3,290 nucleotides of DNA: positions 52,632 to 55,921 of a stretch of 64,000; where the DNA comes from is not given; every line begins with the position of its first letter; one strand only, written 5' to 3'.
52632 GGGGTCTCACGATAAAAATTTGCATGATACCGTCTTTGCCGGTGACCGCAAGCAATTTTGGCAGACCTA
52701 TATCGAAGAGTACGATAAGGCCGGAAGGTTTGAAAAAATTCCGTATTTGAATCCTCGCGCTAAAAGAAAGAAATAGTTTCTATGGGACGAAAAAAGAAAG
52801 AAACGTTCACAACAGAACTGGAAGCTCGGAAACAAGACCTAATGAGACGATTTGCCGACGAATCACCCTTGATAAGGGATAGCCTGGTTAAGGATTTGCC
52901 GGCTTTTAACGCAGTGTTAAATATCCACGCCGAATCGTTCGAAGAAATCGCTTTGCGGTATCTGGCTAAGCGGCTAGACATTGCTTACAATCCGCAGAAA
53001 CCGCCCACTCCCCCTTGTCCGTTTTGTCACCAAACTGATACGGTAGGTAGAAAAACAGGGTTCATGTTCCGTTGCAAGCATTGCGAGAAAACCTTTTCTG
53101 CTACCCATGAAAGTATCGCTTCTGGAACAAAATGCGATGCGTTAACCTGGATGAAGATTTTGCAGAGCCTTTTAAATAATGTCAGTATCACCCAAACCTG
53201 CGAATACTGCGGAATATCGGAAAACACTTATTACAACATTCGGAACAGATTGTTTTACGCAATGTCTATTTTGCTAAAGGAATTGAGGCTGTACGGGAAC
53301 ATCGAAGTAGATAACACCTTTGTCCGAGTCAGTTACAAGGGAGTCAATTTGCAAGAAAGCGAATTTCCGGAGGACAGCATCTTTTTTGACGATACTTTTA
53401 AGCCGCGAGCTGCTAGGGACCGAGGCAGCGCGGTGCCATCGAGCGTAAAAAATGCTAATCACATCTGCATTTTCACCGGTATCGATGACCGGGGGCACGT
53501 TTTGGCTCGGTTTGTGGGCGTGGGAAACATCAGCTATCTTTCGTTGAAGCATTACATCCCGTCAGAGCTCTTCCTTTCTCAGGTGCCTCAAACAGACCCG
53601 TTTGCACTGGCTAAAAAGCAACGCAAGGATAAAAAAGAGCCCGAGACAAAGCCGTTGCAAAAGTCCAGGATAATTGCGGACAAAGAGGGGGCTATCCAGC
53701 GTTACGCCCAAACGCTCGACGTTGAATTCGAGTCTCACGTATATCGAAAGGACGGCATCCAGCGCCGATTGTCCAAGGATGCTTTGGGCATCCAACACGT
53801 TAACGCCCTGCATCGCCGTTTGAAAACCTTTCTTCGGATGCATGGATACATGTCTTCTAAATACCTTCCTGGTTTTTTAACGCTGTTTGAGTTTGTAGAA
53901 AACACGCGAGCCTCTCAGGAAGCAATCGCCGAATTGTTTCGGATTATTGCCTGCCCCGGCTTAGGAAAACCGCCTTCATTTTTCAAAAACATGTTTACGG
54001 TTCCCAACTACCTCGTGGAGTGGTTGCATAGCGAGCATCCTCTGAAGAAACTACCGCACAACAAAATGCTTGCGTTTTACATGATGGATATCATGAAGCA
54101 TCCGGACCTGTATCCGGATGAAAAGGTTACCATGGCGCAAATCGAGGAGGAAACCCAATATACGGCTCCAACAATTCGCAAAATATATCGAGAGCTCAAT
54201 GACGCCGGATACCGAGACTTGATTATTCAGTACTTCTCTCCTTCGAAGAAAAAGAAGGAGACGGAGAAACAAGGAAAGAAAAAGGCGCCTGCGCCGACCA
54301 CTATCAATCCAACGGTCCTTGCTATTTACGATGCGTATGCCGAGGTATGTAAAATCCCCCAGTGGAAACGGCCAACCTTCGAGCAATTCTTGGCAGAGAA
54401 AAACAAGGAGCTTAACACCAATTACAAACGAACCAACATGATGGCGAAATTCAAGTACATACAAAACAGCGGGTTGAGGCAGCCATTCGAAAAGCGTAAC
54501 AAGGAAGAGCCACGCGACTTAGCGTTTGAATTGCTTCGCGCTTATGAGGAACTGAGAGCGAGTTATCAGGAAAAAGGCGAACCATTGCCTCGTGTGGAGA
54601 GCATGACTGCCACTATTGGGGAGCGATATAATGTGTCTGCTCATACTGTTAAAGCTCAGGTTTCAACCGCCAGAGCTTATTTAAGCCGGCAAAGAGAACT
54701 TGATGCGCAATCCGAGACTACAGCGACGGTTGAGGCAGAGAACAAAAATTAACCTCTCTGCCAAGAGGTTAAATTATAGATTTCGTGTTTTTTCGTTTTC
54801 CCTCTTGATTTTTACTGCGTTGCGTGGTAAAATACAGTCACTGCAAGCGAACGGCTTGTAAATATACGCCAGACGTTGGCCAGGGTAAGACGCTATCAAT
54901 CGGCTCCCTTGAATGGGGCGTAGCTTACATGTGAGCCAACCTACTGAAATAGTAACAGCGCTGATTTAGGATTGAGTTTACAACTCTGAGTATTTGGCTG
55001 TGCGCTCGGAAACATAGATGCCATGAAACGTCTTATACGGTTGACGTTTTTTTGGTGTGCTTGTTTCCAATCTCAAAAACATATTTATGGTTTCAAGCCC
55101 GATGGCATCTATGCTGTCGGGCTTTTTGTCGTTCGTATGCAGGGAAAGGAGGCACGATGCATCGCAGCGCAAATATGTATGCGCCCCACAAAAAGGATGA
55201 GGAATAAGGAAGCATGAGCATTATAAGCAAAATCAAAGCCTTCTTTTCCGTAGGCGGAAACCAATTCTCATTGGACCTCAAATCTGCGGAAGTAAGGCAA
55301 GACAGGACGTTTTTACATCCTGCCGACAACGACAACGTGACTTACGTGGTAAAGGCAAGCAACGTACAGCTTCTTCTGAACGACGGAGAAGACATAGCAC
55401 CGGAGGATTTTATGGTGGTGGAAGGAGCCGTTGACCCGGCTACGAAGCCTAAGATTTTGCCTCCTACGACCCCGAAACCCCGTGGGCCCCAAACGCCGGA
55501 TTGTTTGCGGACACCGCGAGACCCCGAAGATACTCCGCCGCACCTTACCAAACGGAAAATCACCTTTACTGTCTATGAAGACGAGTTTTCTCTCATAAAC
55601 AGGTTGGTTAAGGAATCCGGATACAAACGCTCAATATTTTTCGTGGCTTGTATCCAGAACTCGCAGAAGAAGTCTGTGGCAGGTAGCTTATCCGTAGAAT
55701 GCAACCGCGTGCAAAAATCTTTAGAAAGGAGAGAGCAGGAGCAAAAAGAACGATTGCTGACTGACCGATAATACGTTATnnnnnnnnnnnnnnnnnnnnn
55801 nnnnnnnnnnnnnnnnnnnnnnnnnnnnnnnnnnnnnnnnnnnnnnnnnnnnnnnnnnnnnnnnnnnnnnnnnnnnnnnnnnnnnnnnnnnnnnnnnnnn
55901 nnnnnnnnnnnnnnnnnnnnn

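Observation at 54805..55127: Promoter- and terminator-bounded ~215-nt structured RNA immediately downstream of the DDE-like gene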

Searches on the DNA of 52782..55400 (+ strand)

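Call 4: search_rna_families(source=window, start=54600, end=55400, threshold=evalue, max_evalue=10, show_alignments=3)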
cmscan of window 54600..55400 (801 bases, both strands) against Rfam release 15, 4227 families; matches with E-value up to 10: 4.
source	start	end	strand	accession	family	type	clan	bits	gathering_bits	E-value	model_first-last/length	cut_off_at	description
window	55022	55127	+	RF02631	Hrs13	Gene; sRNA;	-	17.4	52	0.15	1-82/82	no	Hfq-regulated sRNA 13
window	55062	55130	+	RF02278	Betaproteobacteria_toxic_sRNA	Gene; sRNA;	-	17.2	50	1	1-64/64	no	Betaproteobacteria toxic small RNA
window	55244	55302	-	RF01962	RMST_1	Gene; lncRNA;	-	11.7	40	6.3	1-61/61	no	Rhabdomyosarcoma 2 associated transcript conserved region 1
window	55091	55158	-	RF02763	IsrM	Gene; sRNA;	-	8.5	376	9.1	1-329/329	no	IsrM sRNA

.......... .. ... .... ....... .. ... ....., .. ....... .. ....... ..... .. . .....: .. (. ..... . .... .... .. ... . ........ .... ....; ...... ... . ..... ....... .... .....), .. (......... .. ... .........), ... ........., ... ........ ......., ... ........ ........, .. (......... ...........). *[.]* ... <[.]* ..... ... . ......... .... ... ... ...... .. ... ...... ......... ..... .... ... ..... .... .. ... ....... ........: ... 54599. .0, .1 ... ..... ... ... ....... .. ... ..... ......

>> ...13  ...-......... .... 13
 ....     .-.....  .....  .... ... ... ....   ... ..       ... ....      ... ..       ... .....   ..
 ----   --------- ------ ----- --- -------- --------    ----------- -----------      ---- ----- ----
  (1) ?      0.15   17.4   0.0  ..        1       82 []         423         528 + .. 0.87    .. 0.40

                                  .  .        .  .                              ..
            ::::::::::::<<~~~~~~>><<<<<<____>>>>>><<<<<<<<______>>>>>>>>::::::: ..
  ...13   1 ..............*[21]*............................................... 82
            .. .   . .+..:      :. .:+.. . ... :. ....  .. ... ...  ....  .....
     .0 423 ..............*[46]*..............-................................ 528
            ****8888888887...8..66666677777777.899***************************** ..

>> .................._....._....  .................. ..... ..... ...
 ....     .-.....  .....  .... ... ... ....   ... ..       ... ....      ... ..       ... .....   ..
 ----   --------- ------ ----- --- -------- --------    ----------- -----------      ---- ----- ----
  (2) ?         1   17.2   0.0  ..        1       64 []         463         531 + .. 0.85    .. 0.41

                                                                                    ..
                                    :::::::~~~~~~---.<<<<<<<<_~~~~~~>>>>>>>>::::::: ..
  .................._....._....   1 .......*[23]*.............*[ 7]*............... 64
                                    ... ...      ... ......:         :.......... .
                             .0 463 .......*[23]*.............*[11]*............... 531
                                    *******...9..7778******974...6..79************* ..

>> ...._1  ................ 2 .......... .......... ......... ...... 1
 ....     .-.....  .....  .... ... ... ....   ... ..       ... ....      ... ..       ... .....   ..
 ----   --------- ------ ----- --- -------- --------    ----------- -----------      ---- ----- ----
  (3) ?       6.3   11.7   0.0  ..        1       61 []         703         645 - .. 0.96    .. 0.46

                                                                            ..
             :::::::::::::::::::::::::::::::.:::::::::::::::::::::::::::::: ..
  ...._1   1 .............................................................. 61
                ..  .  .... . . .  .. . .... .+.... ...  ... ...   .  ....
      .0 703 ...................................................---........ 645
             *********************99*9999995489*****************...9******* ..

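Call 7: search_dna_similar(query=window:54753-55213:+, collection=ecoli_genomes, mode=near, max_rows=10)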
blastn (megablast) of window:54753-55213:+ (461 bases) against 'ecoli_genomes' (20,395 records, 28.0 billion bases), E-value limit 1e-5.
No match.

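Call 8: search_dna_similar(query=window:54753-55213:+, collection=plasmids, mode=distant, max_rows=15)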
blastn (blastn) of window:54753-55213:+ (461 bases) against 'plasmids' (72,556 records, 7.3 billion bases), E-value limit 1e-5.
No match.

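Call 9: search_dna_similar(query=window:54753-55213:+, collection=phages, mode=distant, max_rows=15)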
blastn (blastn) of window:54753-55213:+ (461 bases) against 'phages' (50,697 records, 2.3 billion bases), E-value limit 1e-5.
No match.

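Call 24: search_rna_families(source=L001, start=7900, end=8500, threshold=evalue, max_evalue=10)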
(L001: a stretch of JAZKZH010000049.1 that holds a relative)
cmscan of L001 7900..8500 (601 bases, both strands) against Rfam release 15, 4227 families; matches with E-value up to 10: 3.
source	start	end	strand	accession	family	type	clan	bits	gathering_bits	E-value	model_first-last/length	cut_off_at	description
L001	8330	8411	-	RF03496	MIR2086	Gene; miRNA;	-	17.1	50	3.4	1-87/87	no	MIR2086 microRNA precursor family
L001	8003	8083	+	RF01180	snoR110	Gene; snRNA; snoRNA; HACA-box;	-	16.9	44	6.6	1-89/89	no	Small nucleolar RNA snoR110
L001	8356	8424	+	RF01391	isrH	Gene; sRNA;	-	9.2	45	5.1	150-219/280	no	isrH Hfq binding RNA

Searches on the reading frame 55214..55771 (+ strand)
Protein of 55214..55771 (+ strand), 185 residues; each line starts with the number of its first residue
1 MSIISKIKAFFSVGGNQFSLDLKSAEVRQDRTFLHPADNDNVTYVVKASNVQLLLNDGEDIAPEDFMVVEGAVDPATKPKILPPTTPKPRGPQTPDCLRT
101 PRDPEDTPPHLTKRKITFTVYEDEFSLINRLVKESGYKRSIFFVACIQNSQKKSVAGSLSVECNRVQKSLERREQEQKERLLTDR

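Call 5: search_protein_families(library=pfam, proteins=[window:55214-55771:+], max_evalue=0.01)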
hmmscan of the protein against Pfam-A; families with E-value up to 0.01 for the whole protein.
window:55214-55771:+ (185 aa): 0 families

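Call 13: search_protein_families(library=ncbifam, proteins=[window:55214-55771:+], max_evalue=0.01)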
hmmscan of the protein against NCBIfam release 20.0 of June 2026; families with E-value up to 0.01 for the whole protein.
window:55214-55771:+ (185 aa): 0 families

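Call 14: search_protein_families(library=padloc, proteins=[window:55214-55771:+], max_evalue=0.01)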
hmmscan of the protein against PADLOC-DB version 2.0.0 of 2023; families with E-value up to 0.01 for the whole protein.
window:55214-55771:+ (185 aa): 0 families

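Call 15: search_protein_families(library=phrogs, proteins=[window:55214-55771:+], max_evalue=0.01)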
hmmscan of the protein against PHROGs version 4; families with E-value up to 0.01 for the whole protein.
window:55214-55771:+ (185 aa): 0 families

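Call 28: find_homologous_proteins(query=window:55214-55771:+, max_evalue=0.001)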
Query window:55214-55771:+ (185 aa): 2 proteins with E <= 0.001 among 65 candidates.
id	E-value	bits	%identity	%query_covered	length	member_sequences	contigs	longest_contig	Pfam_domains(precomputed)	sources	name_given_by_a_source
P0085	2.0e-112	391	96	100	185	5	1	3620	-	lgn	-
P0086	1.2e-53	199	56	97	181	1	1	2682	-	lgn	-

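Call 30: find_encoding_contigs(protein=P0086, flank=6000)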
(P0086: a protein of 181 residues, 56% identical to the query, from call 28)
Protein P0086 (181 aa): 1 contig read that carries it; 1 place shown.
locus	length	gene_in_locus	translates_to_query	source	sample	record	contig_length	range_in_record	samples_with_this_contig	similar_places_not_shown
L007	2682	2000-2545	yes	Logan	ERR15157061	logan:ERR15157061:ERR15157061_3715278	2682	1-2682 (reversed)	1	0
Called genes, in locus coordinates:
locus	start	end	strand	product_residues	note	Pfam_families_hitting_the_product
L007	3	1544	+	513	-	?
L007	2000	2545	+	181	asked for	-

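Call 31: find_encoding_contigs(protein=P0085, flank=6000)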
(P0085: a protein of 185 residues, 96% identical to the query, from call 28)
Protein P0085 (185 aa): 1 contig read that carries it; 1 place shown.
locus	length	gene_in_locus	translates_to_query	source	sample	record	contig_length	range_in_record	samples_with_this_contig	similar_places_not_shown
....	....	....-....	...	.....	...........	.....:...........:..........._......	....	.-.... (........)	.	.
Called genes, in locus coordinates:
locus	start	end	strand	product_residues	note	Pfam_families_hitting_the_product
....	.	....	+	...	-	?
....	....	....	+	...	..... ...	-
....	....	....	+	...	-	?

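Call 47: search_protein_families(library=pfam, proteins=[window:55214-55771:+], max_evalue=1)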
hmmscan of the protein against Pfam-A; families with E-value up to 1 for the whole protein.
window:55214-55771:+ (185 aa): 0 families

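Call 56: search_solved_structures(query=A3, max_evalue=10)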
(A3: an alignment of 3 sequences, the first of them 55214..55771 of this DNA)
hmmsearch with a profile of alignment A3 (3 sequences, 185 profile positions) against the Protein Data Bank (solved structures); distinct sequences matched with E-value up to 10: 8.
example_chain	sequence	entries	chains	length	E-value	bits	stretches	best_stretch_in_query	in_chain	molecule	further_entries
5gik_A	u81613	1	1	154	0.011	18.5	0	49-67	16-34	Artificial ankyrin repeat protein_Ank(GAG)1D4 mutant -S45Y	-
4hll_A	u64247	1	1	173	0.082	15.7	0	50-67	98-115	Ankyrin(GAG)1D4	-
4zfh_A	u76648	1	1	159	0.13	15.1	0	50-67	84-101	Artificial ankyrin repeat protein_Ank(GAG)1D4 mutant -Y56A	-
4qfv_A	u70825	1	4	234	0.25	14.1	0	50-66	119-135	ANK-N5C-281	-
5ffs_A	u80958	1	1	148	1.5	11.6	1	4-92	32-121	Pulmonary surfactant-associated protein A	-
7b4t_A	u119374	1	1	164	2.4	10.9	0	43-67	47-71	Broadly neutralizing DARPin bnD.1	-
9s3f_C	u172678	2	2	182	3.4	10.4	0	43-66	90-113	Darpin 27F3 | Darpin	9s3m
4o60_A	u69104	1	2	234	8.6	9.1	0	49-69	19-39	ANK-N5C-317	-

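Call 62: predict_structure(alignment_id=A3)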
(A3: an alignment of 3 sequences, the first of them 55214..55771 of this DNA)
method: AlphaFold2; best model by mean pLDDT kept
length: 185 residues; sequences in the alignment: 3
mean_pLDDT: 43.1   pTM: 0.32
mean pLDDT of the five models: 43.1, 40.3, 40.1, 38.2, 35.4
residues with pLDDT >= 90: 0; 70-90: 2; 50-70: 56; < 50: 127
segments of 3 or more residues with pLDDT < 50: 1-8, 12-18, 48-127, 135-163
pLDDT, mean of each block of 10 residues (from residue 1): 38 47 56 60 51 33 41 32 31 34 31 28 45 47 42 36 51 66 60
secondary structure, 60 per line:
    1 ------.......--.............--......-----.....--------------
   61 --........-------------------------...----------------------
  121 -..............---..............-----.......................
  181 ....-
elements in order: E7-13 E16-28 E31-36 E42-46 E66-70 H122-135 H139-152 H158-184

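Call 66: find_homologous_proteins(query=A3, max_evalue=0.01)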
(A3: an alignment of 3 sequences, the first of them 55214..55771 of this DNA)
Query A3 (3 sequences) (185 aa, profile of the alignment): 3 proteins with E <= 0.01 among 532 candidates.
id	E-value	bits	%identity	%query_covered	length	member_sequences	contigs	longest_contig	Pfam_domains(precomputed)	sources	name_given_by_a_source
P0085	1.4e-111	388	96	100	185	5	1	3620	-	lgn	-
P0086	8.0e-101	353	56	97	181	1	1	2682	-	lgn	-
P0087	2.5e-41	159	43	95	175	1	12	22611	-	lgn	-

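Call 67: find_encoding_contigs(protein=P0087, flank=8000, max_places=10)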
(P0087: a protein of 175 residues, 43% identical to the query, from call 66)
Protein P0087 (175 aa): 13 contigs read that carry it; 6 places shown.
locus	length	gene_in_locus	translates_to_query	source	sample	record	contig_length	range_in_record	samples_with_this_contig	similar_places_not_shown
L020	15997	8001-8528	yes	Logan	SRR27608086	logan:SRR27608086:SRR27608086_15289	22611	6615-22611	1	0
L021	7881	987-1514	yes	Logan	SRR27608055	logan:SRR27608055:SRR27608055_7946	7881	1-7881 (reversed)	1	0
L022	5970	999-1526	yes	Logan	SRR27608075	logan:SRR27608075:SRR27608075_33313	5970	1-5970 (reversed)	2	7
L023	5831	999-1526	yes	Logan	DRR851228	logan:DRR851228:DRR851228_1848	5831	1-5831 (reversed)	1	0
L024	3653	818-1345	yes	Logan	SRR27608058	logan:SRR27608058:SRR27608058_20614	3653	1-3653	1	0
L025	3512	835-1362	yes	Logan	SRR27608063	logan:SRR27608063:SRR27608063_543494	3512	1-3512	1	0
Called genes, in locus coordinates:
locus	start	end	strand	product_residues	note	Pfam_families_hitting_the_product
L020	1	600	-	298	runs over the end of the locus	-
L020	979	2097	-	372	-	-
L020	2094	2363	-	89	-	-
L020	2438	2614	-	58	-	-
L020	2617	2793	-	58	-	-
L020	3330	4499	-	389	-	PF03235:GmrSD_N, PF01844:HNH (weak)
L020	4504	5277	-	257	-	PF13651:EcoRI_methylase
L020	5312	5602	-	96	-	PF13651:EcoRI_methylase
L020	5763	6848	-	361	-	PF14659:Phage_int_SAM_3, PF00589:Phage_integrase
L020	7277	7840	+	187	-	-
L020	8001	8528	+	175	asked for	-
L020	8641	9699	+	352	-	PF03811:Zn_ribbon_InsA (weak), PF12762:DDE_Tnp_IS1595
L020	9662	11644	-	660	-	PF03811:Zn_ribbon_InsA (weak), PF13384:HTH_23 (faint)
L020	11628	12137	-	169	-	PF14411:LHH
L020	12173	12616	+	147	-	-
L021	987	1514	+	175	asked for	-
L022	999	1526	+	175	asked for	-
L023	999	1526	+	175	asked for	-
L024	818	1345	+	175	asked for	-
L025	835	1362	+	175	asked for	-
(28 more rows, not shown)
